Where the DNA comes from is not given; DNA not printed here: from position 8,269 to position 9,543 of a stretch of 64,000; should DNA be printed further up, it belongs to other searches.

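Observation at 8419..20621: A 12-kb locus with paired Gfo/Idh/MocA oxidoreductase and xylose-isomerase-like TIM-barrel genes plus DeoC, suggesting an uncharacterised glycoside/polyol pathway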

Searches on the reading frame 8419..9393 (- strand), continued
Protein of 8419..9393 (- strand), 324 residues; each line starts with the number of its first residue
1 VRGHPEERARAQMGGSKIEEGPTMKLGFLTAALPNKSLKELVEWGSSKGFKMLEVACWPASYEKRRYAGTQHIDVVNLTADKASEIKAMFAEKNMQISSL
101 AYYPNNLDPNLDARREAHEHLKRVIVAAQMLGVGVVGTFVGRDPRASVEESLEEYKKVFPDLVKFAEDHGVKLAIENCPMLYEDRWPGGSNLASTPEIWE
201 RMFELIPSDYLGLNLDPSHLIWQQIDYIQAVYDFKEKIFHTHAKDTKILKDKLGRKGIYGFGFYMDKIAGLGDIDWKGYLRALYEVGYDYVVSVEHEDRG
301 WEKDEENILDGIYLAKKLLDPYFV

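Call 33: search_protein_families(library=pfam, proteins=[L033:10-1242:+, L033:1331-3466:+, L033:3471-4979:+, L033:4976-5947:+, L033:5944-6906:+, L033:6753-8057:+, L033:10926-11984:+, L033:11977-12951:+, L033:12948-13982:+, L033:14971-18216:+], max_evalue=0.00001)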
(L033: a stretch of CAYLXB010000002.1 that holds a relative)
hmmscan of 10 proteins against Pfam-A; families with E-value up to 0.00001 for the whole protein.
L033:10-1242:+ (410 aa): 2 families
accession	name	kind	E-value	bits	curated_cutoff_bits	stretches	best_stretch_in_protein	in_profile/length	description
PF00480.26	ROK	-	1.9e-57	195.5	22.9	1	84-396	2-292/294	ROK family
PF24034.1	DUF7343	-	2.9e-06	27.5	27.6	1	12-65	2-56/62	Domain of unknown function (DUF7343)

L033:1331-3466:+ (711 aa): 1 family
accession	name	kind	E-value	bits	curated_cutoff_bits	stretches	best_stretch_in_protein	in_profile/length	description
PF13407.12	Peripla_BP_4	-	2.1e-110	368.8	35.1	2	64-325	1-258/258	Periplasmic binding protein domain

L033:3471-4979:+ (502 aa): 2 families
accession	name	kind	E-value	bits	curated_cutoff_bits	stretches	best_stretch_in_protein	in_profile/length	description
PF00005.33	ABC_tran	-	2.7e-38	132.1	25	2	22-174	3-137/137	ABC transporter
PF02463.25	SMC_N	-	4.5e-06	26.7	40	0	166-215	161-208/220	RecF/RecN/SMC N terminal domain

L033:4976-5947:+ (323 aa): 1 family
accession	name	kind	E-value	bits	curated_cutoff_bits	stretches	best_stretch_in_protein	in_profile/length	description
PF02653.21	BPD_transp_2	-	1.2e-28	100.5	26.8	1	47-309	6-269/269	Branched-chain amino acid transport system / permease component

L033:5944-6906:+ (320 aa): 1 family
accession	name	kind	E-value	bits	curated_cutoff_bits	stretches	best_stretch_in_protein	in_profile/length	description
PF02653.21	BPD_transp_2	-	7.4e-34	117.5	26.8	1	42-308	3-268/269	Branched-chain amino acid transport system / permease component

L033:6753-8057:+ (434 aa): 3 families
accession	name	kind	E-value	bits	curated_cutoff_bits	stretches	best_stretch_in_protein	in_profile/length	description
PF01408.29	GFO_IDH_MocA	-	2.6e-30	106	24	1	79-195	1-118/120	Oxidoreductase family, NAD-binding Rossmann fold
PF22725.1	GFO_IDH_MocA_C3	-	2.9e-28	98.8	27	1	205-326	1-122/124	GFO/IDH/MocA C-terminal domain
PF02894.22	GFO_IDH_MocA_C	-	1.5e-26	94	22.9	1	209-416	1-217/218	Oxidoreductase family, C-terminal alpha/beta domain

L033:10926-11984:+ (352 aa): 1 family
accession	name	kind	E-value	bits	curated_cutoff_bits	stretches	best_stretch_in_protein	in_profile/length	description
PF00480.26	ROK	-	2.7e-65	221.2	22.9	1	30-342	2-291/294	ROK family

L033:11977-12951:+ (324 aa): 1 family
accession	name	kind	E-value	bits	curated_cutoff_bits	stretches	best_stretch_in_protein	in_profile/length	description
PF00480.26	ROK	-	3.3e-64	217.7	22.9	1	9-315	2-291/294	ROK family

L033:12948-13982:+ (344 aa): 1 family
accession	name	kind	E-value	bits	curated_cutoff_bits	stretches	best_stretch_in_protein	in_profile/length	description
PF01380.27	SIS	-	2.9e-22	79.3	25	2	40-161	6-128/131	SIS domain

L033:14971-18216:+ (1081 aa): 4 families
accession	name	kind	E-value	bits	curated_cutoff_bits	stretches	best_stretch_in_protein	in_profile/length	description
PF13185.12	GAF_2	-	6.8e-61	204.9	28.6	4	168-307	3-135/136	GAF domain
PF01590.32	GAF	-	1.6e-54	184.4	22.4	4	168-307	1-133/133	GAF domain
PF07228.17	SpoIIE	-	3.3e-50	171.1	25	1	888-1078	2-191/192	Stage II sporulation protein E (SpoIIE)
PF13492.12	GAF_3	-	1.4e-40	139.1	27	2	508-644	2-129/129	GAF domain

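Call 37: search_solved_structures(query=A1, max_evalue=0.001, show_alignments=2)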
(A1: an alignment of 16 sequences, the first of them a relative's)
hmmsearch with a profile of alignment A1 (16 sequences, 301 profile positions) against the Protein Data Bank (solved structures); distinct sequences matched with E-value up to 0.001: 9.
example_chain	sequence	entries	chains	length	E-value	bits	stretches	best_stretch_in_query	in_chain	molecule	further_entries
2zds_A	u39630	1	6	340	1.4e-23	87.1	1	5-280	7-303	Putative DNA-binding protein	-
3wqo_A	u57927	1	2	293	9.1e-12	48.3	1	54-292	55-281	Uncharacterized protein MJ1311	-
8z1i_A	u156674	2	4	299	1.1e-09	41.5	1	59-296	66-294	Art22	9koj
8ro4_A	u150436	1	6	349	1.3e-07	34.7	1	11-274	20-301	2-hydroxy-3-keto-glucal hydratase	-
3cny_A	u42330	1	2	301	1.4e-07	34.6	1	177-276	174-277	Inositol catabolism protein IolE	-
1i60_A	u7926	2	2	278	3.1e-07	33.4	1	54-279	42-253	IOLI PROTEIN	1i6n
7vpf_A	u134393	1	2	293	4.8e-07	32.8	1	54-239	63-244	Xylose isomerase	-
3tva_A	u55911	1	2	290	2.3e-06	30.6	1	181-274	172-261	Xylose isomerase domain protein TIM barrel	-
2zvr_A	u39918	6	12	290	0.00017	24.5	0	62-271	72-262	Uncharacterized protein TM_0416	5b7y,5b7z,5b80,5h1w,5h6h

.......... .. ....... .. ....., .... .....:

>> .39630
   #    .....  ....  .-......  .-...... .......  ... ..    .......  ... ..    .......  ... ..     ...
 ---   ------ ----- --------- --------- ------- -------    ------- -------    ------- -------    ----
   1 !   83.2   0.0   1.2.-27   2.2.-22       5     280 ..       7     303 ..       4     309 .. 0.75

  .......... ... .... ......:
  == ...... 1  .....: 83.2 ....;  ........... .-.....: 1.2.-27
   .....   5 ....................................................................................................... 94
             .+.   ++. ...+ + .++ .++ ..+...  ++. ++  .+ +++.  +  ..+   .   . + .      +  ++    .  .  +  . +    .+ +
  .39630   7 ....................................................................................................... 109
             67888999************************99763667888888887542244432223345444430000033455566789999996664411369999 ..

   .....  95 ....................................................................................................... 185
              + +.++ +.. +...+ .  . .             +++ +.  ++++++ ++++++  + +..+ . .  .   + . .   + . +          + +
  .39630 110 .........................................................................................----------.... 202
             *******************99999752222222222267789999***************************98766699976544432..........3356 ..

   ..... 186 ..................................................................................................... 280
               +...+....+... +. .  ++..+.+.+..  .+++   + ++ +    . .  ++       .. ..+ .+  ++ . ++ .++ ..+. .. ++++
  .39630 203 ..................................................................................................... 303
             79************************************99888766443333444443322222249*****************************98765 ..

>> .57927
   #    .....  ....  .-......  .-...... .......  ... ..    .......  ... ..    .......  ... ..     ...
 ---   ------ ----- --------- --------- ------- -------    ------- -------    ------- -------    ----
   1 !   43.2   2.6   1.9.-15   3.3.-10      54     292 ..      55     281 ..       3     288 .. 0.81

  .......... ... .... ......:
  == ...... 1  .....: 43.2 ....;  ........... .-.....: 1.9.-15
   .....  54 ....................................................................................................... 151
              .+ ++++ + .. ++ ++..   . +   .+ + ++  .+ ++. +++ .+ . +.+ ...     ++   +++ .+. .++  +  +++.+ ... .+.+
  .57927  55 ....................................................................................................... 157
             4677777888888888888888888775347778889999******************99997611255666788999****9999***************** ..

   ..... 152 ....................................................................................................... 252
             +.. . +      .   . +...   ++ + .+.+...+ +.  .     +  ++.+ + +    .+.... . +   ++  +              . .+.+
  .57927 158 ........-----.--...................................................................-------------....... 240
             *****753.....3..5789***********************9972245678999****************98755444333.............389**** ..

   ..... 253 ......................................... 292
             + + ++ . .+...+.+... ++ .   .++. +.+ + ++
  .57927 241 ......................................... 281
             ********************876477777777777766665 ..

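Call 41: search_solved_structures(query=L033:1331-3466:+, max_evalue=1e-15)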
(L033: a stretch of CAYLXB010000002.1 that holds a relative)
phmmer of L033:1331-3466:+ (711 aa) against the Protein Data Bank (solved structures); distinct sequences matched with E-value up to 1e-15: 15.
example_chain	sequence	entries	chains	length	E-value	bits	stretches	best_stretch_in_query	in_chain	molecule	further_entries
2ioy_A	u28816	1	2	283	6.9e-30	107.3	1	98-598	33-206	Periplasmic sugar-binding protein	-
4rs3_A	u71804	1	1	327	1.7e-26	96.1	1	96-598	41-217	ABC transporter, carbohydrate uptake transporter-2 (CUT2) family, periplasmic sugar-bindin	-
5hko_A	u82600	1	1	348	1.7e-26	96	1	96-598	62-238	ABC transporter, carbohydrate uptake transporter-2 (CUT2) family, periplasmic sugar-bindin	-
4rsm_A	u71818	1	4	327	2.6e-25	92.2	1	96-597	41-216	Periplasmic binding protein/LacI transcriptional regulator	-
4pe6_A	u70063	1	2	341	3e-25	92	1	64-325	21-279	Putative ABC transporter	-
5dte_A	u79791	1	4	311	4.2e-23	84.9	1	99-596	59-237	Monosaccharide-transporting ATPase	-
4rwe_A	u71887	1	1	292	1.8e-20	76.1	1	94-265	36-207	Sugar-binding transport protein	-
2x7x_A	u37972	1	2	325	2.4e-18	69.1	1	406-598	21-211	SENSOR PROTEIN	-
9jwq_A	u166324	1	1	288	1e-17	67.1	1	89-607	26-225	MSD3-apo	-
9jwt_A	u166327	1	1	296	1e-17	67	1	89-607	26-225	MSD3-holo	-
6hyh_A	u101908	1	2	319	1.1e-17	66.9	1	391-598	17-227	Periplasmic binding protein/LacI transcriptional regulator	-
6hbd_A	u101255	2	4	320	1.1e-17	66.9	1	391-598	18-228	ABC transporter periplasmic-binding protein YtfQ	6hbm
6hb0_A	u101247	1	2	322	1.2e-17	66.9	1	391-598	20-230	ABC transporter periplasmic-binding protein YtfQ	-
5ocp_A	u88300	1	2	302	1.4e-17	66.6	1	67-597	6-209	Periplasmic binding protein/LacI transcriptional regulator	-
4yo7_A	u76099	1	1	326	4.3e-16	61.7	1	97-329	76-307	Sugar ABC transporter (Sugar-binding protein)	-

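Call 44: search_dna_similar(query=window:8419-9324:-, collection=plasmids, mode=protein, max_rows=25, max_evalue=1e-30)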
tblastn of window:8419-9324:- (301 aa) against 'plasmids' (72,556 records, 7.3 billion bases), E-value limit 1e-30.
Records with a match: 131; places in all: 132; records where one place covers at least 80% of the query: 131.
Best place of each record, by identity: <60% 131.
By first word of the organism name: Rhizobium 117; Enterococcus 5; Streptomyces 2; Sinorhizobium 2; Chloroflexota 1; Niallia 1; Candidatus 1; Nonomuraea 1; Agrobacterium 1.
By predicted mobility (MOB-suite, as given by PLSDB): conjugative 69; non-mobilizable 57; mobilizable 5.
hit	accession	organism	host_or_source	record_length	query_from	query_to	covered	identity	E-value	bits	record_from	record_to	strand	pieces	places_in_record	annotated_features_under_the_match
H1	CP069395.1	Chloroflexota bacterium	single cell,cold seep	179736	1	300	100%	48.7%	3e-93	308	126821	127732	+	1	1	sugar phosphate isomerase/epimerase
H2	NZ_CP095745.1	Niallia sp. Man26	Penaeus monodon,whole ...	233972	1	301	100%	45.1%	7e-89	296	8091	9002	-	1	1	sugar phosphate isomerase/epimerase family protein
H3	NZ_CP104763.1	Enterococcus raffinosus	-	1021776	1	289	96%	45.5%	1e-82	278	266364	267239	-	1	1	record has no annotation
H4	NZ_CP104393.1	Enterococcus raffinosus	fermented food (Meju)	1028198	1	289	96%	45.5%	1e-82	278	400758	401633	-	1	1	record has no annotation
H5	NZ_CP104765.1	Enterococcus raffinosus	Homo sapiens,urine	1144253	1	289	96%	45.5%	1e-82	278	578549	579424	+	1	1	record has no annotation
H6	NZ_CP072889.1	Enterococcus raffinosus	stream/river surface water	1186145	1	289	96%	45.5%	2e-82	277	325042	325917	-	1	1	record has no annotation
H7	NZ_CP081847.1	Enterococcus raffinosus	Homo sapiens,feces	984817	1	289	96%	44.9%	6e-82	276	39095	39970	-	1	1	sugar phosphate isomerase/epimerase family protein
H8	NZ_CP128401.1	Candidatus Chlorohelix allophototropha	Single colony of Candidatus Chlorohelix ...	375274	1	301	100%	42.2%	1e-71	246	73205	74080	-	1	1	sugar phosphate isomerase/epimerase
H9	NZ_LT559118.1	Nonomuraea gerenzanensis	-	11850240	1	298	99%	42.6%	2e-64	226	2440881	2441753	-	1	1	none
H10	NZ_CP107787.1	Streptomyces sp. NBC_00564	-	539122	1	298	99%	41.3%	3e-67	234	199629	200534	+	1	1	sugar phosphate isomerase/epimerase | Gfo/Idh/MocA family oxidoreductase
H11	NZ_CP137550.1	Streptomyces sp. N50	Selaginella tamariscina,cell ...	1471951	1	298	99%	40.6%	2e-66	232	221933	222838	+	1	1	record has no annotation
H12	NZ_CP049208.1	Agrobacterium rubi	Raspberry,cell culture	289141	1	301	100%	40.2%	2e-75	257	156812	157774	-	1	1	sugar phosphate isomerase/epimerase family protein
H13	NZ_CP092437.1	Rhizobium sp. K102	Phaseolus vulgaris,Cell culture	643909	1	275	91%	39.6%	8e-58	207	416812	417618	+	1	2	sugar phosphate isomerase/epimerase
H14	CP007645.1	Rhizobium etli bv. phaseoli str. IE4803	Phaseolus vulgaris,whole organism,nodule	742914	1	275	91%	39.6%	1e-57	206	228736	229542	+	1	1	xylose isomerase domain-containing protein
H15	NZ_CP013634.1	Rhizobium sp. N324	Phaseolus vulgaris,Whole ...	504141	1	275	91%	39.6%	2e-57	206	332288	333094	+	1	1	sugar phosphate isomerase/epimerase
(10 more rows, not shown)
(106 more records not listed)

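Call 45: get_annotated_region(hit=H7, flank=9000)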
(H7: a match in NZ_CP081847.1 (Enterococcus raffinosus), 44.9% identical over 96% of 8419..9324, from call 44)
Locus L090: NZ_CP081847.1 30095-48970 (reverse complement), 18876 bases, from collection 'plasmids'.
description: Enterococcus raffinosus strain CX012922 plasmid pCX012922, complete sequence
organism: Enterococcus raffinosus (NCBI taxid 71452)
taxonomy: Bacteria; Bacillota; Bacilli; Lactobacillales; Enterococcaceae; Enterococcus; Enterococcus raffinosus
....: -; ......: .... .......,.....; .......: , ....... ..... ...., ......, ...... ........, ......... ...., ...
typing (MOB-suite, as given by PLSDB): non-mobilizable
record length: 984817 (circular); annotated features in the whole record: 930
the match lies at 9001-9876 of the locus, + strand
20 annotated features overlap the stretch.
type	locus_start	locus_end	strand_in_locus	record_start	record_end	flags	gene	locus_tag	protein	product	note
CDS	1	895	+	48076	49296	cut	-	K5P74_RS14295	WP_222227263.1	MFS transporter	GO:0055085 - transmembrane transport [Evidence IEA]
CDS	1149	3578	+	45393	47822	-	-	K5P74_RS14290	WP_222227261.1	helix-turn-helix domain-containing protein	GO:0006355 - regulation of DNA-templated transcription [Evidence IEA]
CDS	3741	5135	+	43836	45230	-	-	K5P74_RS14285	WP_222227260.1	MFS transporter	GO:0055085 - transmembrane transport [Evidence IEA]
CDS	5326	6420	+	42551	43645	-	-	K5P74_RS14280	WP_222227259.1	Gfo/Idh/MocA family oxidoreductase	-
CDS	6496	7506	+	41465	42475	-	-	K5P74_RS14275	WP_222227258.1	TIM barrel protein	-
CDS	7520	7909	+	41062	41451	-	-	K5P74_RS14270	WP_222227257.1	DUF6379 domain-containing protein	-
CDS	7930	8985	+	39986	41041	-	-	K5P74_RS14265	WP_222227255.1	Gfo/Idh/MocA family oxidoreductase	-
CDS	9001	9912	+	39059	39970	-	-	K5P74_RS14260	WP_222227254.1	sugar phosphate isomerase/epimerase family protein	-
CDS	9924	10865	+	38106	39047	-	-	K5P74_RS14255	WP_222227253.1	ROK family protein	-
CDS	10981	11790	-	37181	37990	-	-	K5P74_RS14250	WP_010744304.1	elongation factor G-binding protein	-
CDS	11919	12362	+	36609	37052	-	-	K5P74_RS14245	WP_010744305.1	MarR family winged helix-turn-helix transcriptional regulator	GO:0006355 - regulation of DNA-templated transcription [Evidence IEA]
CDS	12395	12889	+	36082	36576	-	-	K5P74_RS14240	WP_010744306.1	GNAT family N-acetyltransferase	-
CDS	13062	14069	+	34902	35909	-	-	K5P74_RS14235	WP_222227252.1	NADH:flavin oxidoreductase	-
CDS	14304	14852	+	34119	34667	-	-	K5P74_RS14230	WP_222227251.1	XRE family transcriptional regulator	-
CDS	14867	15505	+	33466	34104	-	-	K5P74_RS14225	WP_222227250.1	hypothetical protein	-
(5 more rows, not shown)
